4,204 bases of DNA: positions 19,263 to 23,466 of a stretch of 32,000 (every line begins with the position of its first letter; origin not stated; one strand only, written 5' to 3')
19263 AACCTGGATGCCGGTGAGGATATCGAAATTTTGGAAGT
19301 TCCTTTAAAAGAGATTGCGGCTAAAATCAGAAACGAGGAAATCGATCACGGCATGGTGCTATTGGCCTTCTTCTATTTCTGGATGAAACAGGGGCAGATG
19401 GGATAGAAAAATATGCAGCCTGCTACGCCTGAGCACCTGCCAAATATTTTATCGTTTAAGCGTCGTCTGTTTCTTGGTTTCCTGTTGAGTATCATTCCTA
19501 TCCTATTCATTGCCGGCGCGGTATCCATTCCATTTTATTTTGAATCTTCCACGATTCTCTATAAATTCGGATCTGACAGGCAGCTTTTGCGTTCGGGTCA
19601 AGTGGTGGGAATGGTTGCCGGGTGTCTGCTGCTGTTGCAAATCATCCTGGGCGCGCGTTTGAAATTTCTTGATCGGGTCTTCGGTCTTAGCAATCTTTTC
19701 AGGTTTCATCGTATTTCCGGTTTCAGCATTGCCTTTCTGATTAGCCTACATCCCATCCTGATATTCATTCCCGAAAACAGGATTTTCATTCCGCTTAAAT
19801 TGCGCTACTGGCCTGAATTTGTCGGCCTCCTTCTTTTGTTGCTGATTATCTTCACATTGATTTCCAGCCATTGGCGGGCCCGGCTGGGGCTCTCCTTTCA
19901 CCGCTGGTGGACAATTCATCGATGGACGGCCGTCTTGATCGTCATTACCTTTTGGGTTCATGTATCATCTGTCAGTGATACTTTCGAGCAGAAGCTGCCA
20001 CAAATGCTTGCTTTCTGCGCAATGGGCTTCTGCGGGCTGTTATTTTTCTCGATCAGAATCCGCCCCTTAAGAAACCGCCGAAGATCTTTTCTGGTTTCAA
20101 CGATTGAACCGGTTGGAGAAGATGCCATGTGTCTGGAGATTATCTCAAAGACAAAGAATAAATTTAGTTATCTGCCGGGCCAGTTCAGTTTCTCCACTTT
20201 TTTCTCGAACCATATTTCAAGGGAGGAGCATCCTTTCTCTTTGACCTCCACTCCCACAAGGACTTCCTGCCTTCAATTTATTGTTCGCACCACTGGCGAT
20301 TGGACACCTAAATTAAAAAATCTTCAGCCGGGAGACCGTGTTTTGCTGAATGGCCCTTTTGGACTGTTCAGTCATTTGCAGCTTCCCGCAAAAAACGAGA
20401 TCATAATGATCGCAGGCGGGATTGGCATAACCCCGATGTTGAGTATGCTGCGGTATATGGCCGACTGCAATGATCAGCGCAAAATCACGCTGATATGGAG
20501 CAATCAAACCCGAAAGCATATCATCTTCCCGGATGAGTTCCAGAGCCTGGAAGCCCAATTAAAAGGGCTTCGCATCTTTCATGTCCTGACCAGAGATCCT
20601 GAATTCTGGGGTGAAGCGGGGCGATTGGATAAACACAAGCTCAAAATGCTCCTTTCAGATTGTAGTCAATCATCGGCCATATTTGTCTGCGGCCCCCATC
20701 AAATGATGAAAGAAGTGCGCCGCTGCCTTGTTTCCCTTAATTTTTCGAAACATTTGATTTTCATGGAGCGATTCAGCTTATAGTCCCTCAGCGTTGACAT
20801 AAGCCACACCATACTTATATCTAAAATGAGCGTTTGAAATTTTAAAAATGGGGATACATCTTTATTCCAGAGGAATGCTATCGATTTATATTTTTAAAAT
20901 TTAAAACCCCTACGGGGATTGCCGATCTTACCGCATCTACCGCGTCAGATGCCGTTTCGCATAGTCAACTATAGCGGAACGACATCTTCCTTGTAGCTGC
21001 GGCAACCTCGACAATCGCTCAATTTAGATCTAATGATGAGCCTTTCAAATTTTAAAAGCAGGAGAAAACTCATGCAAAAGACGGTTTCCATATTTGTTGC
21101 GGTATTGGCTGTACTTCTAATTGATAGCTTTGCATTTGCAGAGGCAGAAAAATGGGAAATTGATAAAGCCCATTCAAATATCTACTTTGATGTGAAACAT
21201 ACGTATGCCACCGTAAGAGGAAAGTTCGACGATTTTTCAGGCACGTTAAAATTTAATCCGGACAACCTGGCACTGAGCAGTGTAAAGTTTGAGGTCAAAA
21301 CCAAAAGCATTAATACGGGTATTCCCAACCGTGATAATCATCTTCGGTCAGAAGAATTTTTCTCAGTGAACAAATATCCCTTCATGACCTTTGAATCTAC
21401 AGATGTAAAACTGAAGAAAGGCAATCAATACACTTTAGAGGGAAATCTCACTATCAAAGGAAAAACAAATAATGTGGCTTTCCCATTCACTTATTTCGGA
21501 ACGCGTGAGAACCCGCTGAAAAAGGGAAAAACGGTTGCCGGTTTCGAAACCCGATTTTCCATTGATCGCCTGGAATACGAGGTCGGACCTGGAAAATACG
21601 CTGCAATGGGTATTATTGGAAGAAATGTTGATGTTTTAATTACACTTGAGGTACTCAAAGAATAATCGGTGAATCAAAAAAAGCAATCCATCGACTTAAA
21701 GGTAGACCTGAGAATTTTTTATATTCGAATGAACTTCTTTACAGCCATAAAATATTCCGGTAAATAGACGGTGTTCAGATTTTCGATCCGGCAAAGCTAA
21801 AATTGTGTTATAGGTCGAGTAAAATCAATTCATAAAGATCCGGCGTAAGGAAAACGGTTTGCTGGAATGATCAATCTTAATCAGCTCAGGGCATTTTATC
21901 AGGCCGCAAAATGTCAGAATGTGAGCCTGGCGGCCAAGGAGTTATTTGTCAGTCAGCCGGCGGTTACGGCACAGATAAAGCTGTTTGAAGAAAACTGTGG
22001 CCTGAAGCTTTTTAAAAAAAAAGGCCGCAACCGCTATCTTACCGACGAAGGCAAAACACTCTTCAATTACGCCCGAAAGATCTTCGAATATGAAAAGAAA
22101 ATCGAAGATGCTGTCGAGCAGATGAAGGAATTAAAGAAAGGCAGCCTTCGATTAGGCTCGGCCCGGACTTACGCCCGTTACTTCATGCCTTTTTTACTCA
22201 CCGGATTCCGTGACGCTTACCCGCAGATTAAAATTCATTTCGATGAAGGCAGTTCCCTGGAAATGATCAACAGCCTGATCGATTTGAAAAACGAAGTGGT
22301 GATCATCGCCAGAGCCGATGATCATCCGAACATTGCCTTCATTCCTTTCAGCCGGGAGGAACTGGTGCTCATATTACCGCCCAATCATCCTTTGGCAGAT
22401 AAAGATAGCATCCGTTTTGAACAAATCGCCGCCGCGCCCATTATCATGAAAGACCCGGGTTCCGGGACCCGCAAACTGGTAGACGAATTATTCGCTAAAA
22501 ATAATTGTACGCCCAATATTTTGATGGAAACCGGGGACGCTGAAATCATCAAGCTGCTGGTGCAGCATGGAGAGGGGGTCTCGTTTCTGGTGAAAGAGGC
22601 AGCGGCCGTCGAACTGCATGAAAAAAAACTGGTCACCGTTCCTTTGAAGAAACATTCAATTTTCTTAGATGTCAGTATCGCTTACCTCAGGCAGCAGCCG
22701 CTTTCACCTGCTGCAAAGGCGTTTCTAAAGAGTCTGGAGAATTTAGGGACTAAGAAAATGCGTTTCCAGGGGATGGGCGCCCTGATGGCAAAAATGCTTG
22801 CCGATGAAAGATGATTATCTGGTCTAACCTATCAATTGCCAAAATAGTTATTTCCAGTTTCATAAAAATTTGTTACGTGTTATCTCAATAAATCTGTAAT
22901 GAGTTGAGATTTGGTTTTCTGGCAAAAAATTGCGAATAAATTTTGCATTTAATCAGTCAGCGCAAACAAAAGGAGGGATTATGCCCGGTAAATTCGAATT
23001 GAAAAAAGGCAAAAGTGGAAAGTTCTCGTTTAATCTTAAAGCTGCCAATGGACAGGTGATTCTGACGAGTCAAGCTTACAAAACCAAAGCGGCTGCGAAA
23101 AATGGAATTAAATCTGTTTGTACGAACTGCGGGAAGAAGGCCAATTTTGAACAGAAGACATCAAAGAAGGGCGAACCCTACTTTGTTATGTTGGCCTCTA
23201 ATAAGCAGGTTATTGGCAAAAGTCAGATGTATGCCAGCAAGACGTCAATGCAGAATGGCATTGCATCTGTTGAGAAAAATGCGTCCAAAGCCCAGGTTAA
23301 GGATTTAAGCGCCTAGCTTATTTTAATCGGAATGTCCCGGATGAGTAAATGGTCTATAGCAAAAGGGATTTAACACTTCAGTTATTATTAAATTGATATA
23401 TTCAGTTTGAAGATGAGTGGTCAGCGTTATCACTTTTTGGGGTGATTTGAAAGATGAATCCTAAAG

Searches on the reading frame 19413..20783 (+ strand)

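Call 40: search_protein_families(library=pfam, proteins=[window:19413-20783:+])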
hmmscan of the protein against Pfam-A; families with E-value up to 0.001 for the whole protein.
window:19413-20783:+ (456 aa): 5 families
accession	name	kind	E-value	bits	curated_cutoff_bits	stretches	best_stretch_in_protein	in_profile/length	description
PF00175.26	NAD_binding_1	-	4.7e-24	85.6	22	1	332-436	1-108/109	Oxidoreductase NAD-binding domain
PF01794.25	Ferric_reduct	-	2e-12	47.7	28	1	66-179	2-120/121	Ferric reductase like transmembrane component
PF08030.17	NAD_binding_6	-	2.4e-09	37.9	22.2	1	329-379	3-59/156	Ferric reductase NAD binding domain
PF08022.18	FAD_binding_8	-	4.5e-09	36.8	22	1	229-303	7-80/109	FAD-binding domain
PF00970.30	FAD_binding_6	-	0.00039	21.2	21.1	1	228-320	4-98/99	Oxidoreductase FAD-binding domain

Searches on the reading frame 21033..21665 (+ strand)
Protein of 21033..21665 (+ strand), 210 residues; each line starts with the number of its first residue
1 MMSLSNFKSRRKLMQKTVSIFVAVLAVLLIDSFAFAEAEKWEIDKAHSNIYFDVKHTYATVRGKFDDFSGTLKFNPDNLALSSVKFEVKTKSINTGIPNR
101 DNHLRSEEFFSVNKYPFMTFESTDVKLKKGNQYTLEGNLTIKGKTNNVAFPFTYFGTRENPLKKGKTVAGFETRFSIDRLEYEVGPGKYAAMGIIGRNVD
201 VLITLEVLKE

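Call 40: search_protein_families(library=pfam, proteins=[window:21033-21665:+])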
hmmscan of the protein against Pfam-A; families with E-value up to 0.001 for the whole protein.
window:21033-21665:+ (210 aa): 1 family
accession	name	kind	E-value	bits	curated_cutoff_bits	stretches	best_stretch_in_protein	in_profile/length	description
PF04264.18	YceI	-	6.1e-44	150.4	23.7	1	41-206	1-149/150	YceI-like domain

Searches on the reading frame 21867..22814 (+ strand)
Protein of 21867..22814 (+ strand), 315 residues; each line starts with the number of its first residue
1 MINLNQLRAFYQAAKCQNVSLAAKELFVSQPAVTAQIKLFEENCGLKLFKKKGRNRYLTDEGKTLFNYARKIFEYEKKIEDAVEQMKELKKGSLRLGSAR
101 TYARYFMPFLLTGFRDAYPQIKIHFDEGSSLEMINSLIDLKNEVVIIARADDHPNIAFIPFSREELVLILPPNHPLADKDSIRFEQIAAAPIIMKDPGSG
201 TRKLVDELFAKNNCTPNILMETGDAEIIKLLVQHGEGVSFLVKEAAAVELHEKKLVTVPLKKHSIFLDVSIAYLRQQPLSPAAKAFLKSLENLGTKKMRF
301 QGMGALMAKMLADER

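Call 40: search_protein_families(library=pfam, proteins=[window:21867-22814:+])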
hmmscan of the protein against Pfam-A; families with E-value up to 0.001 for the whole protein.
window:21867-22814:+ (315 aa): 2 families
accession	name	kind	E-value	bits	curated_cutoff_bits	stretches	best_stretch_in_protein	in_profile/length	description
PF03466.25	LysR_substrate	-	5.4e-47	160.3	28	1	89-290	3-204/209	LysR substrate binding domain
PF00126.33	HTH_1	-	3.2e-17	62.7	26.6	1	4-63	1-60/60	Bacterial regulatory helix-turn-helix protein, lysR family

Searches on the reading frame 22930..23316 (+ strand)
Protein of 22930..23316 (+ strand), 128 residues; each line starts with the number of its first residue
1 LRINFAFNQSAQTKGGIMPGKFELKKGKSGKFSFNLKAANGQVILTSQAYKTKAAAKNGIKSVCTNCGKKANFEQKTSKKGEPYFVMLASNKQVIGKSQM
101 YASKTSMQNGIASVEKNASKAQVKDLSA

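Call 40: search_protein_families(library=pfam, proteins=[window:22930-23316:+])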
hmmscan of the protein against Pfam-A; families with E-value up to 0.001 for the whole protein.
window:22930-23316:+ (128 aa): 1 family
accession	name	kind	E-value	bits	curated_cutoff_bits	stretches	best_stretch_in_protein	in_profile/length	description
PF07411.17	DUF1508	-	4.3e-38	129.4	22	2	79-125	2-48/48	Domain of unknown function (DUF1508)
